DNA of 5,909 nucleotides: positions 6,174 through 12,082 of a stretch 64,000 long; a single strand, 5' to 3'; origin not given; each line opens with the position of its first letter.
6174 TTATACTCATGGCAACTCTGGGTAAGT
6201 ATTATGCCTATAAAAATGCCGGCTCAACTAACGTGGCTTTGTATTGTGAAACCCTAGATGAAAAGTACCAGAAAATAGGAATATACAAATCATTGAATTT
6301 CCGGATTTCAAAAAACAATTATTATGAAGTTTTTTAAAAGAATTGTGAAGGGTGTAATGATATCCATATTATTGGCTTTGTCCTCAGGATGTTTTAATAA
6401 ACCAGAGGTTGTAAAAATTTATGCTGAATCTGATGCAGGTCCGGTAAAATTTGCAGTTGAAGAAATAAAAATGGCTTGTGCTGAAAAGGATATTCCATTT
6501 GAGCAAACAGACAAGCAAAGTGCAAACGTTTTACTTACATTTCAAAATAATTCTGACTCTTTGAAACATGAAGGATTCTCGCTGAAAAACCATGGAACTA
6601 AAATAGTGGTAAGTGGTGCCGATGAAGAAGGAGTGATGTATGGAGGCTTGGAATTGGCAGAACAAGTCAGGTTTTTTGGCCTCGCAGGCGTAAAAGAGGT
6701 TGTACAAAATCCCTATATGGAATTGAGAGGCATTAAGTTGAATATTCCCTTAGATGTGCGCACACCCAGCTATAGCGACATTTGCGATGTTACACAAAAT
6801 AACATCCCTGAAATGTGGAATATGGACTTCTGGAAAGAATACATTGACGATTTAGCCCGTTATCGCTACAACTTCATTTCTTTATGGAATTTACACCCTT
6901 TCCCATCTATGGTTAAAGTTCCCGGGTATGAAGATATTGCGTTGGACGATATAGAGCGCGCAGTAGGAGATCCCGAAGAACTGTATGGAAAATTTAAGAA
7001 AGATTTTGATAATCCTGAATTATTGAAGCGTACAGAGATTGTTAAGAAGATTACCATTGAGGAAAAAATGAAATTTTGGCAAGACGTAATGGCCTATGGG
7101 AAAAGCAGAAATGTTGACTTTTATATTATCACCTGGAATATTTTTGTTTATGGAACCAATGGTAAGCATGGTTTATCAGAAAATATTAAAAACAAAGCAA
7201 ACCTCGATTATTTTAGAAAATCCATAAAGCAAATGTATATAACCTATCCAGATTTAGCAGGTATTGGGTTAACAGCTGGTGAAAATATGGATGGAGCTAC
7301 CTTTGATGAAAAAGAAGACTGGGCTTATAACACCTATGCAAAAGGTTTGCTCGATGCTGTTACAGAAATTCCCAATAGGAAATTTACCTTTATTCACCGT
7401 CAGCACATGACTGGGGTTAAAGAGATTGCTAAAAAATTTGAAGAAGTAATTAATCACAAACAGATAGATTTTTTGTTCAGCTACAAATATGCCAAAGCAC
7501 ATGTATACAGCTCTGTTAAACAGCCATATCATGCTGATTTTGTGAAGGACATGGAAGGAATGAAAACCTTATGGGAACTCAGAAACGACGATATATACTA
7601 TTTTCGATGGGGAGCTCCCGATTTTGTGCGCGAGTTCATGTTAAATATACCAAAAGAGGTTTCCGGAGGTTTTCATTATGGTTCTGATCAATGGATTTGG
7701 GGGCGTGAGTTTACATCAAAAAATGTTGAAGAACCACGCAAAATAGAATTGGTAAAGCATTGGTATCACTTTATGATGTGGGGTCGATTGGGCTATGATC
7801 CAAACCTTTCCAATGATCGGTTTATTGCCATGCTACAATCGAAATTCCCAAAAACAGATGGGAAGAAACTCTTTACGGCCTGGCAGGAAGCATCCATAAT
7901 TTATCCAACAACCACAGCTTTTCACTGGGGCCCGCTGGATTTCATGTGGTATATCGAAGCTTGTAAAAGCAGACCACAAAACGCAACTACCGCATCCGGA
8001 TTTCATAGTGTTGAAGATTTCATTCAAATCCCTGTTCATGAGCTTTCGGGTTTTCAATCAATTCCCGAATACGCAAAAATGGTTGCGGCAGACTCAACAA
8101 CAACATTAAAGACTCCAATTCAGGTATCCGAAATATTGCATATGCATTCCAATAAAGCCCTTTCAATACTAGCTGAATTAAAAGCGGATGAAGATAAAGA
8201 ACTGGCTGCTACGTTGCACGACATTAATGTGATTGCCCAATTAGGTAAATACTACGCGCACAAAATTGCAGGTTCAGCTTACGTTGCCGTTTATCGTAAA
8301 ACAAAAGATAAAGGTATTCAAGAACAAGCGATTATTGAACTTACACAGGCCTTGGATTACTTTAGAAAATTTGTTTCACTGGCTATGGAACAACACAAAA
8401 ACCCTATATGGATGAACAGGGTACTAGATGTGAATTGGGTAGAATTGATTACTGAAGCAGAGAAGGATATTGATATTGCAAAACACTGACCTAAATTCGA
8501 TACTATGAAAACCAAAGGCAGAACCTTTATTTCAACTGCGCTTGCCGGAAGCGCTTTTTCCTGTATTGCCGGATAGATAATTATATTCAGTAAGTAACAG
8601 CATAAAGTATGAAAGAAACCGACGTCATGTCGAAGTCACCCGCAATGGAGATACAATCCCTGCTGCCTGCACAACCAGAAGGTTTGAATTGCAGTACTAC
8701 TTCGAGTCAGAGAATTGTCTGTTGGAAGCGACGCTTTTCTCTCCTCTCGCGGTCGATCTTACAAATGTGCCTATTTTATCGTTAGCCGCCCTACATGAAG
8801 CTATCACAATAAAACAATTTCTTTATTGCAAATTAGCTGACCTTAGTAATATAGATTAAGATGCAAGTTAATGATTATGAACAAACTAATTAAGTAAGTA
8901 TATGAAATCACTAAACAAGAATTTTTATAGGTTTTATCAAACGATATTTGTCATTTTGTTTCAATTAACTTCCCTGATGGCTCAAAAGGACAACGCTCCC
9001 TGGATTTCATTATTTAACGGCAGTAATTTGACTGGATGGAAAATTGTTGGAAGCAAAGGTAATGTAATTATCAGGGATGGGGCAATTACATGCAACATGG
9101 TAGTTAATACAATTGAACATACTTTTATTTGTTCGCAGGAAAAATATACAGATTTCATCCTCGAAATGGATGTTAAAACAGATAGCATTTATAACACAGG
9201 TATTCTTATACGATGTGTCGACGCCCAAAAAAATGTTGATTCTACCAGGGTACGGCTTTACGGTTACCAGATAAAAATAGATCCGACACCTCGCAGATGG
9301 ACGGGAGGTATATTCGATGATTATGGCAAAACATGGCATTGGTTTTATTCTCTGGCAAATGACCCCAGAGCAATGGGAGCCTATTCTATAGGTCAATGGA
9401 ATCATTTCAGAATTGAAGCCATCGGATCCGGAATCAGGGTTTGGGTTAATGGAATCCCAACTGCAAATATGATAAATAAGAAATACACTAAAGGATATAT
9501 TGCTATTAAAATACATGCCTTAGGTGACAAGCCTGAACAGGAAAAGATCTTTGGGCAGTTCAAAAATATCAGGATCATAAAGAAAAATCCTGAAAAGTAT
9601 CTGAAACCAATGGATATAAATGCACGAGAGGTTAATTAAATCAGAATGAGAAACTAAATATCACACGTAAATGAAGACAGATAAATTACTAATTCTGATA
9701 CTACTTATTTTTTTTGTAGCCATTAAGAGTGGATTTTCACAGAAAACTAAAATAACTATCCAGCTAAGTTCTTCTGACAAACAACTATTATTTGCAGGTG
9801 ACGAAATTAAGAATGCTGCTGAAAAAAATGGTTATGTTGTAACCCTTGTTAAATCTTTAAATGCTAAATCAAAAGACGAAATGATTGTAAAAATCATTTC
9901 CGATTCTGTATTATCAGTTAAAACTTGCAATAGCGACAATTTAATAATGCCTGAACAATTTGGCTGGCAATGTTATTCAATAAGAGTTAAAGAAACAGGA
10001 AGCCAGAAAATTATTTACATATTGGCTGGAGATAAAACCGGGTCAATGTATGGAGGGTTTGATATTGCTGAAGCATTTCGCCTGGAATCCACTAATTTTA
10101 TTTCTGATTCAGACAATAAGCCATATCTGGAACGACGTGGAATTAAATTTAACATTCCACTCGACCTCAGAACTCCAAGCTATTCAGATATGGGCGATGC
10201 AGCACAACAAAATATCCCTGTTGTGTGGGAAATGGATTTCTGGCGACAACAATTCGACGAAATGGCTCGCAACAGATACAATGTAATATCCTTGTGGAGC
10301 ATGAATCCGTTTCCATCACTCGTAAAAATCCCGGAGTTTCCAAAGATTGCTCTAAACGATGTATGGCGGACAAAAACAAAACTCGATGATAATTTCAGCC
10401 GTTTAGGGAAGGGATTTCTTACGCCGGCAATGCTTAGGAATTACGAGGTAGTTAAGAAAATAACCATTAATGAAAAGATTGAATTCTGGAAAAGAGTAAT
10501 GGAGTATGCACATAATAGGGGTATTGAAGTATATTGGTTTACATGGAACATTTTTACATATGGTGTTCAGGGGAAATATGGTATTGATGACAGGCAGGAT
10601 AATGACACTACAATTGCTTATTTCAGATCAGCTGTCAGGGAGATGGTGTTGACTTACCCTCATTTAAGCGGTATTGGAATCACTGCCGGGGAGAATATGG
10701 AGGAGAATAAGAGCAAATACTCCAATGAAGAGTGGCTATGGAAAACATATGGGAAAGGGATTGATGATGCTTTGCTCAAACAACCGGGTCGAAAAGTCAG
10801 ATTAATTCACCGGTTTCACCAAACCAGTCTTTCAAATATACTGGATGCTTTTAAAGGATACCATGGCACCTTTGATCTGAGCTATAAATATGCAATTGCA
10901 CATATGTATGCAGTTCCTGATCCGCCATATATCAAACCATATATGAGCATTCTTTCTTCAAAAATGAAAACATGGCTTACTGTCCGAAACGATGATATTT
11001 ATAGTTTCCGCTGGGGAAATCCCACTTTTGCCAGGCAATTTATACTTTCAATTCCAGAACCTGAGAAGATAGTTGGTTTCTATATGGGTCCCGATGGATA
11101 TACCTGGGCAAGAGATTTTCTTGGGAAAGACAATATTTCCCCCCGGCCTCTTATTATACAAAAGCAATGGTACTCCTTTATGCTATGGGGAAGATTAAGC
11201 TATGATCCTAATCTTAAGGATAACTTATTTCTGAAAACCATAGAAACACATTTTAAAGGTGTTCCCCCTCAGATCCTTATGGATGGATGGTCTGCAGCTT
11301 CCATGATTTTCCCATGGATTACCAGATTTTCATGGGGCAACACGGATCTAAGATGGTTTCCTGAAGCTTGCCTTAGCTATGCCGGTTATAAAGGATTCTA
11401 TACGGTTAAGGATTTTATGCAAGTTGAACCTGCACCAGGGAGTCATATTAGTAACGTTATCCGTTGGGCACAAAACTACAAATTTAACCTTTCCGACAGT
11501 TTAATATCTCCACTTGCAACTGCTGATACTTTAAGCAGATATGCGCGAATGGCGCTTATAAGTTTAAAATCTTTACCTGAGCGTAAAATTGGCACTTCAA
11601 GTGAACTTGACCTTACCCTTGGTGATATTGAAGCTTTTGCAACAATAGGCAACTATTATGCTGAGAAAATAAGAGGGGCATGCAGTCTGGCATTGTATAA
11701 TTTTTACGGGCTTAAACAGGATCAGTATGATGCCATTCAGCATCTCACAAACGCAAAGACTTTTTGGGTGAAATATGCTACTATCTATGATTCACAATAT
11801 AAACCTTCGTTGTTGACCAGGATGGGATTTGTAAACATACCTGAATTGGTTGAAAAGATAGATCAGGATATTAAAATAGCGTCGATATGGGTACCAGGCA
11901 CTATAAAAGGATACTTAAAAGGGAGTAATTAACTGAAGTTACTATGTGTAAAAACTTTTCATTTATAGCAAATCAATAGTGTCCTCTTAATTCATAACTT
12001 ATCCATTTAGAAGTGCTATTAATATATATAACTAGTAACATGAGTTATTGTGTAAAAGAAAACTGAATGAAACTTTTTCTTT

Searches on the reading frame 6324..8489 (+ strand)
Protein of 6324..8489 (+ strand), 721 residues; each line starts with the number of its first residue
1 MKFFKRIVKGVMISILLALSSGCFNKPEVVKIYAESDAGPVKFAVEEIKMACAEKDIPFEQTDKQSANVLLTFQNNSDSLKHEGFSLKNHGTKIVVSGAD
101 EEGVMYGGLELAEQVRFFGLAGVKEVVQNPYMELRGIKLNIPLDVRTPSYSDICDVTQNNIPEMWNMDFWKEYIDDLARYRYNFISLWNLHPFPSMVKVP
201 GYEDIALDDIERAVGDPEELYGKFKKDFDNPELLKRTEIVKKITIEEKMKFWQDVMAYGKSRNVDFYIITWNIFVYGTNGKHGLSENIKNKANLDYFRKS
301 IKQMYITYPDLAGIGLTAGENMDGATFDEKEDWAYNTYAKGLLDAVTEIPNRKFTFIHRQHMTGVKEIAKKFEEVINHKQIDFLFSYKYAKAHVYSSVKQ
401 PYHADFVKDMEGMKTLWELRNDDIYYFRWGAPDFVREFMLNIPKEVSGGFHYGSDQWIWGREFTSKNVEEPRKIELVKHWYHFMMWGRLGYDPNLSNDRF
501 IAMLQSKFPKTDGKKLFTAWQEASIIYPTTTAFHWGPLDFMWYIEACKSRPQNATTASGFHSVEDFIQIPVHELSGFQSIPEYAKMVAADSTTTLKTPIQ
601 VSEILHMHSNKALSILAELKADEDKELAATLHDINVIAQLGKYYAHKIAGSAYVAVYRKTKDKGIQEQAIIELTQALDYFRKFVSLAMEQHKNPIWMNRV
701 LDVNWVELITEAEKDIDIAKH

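Call 7: search_protein_families(library=pfam, proteins=[window:6324-8489:+], max_evalue=0.00001)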
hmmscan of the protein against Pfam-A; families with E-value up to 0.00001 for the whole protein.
window:6324-8489:+ (721 aa): 1 family
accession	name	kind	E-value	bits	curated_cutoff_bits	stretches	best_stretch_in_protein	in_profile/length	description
PF02838.20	Glyco_hydro_20b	-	4.2e-06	27.9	26.1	0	21-107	15-100/124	Glycosyl hydrolase family 20, domain 2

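Call 78: search_protein_families(library=pfam, proteins=[window:6324-8489:+], max_evalue=0.01)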
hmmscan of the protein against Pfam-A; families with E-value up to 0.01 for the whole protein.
window:6324-8489:+ (721 aa): 3 families
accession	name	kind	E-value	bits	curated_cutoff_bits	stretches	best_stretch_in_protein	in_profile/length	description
PF02838.20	Glyco_hydro_20b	-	4.2e-06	27.9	26.1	1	21-107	15-100/124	Glycosyl hydrolase family 20, domain 2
PF03648.19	Glyco_hydro_67N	-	0.0044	17.7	24.3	0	62-108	57-117/120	Glycosyl hydrolase family 67 N-terminus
PF06854.16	Phage_Gp15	-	0.0093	16.4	23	0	333-408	45-116/170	Bacteriophage Gp15 protein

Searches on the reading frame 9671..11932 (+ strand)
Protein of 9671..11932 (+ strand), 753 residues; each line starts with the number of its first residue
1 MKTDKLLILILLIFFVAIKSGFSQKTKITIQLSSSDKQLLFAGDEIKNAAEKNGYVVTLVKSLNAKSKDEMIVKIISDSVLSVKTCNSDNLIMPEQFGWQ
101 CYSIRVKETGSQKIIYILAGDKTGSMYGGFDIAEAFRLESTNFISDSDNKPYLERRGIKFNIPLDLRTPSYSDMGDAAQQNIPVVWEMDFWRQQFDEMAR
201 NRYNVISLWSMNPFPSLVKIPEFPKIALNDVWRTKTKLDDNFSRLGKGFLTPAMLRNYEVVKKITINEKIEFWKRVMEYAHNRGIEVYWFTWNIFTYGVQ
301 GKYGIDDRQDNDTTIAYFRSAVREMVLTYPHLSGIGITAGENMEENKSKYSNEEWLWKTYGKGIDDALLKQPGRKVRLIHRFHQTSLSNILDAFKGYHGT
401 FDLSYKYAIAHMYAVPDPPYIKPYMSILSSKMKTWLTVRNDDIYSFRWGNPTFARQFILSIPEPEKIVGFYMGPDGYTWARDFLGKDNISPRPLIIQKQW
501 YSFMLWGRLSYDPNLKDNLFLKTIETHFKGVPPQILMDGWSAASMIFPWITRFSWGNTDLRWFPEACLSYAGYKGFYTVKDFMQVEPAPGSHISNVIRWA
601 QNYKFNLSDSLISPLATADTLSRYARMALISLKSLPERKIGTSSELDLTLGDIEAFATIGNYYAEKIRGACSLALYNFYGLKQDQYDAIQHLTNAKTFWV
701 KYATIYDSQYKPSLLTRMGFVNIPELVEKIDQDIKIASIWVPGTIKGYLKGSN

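Call 7: search_protein_families(library=pfam, proteins=[window:9671-11932:+], max_evalue=0.00001)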
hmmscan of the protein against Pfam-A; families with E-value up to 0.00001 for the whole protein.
window:9671-11932:+ (753 aa): 0 families

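Call 78: search_protein_families(library=pfam, proteins=[window:9671-11932:+], max_evalue=0.01)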
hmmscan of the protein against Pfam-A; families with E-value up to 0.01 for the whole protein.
window:9671-11932:+ (753 aa): 1 family
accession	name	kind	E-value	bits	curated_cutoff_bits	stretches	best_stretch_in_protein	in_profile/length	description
PF03648.19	Glyco_hydro_67N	-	0.005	17.5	24.3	0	29-131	23-119/120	Glycosyl hydrolase family 67 N-terminus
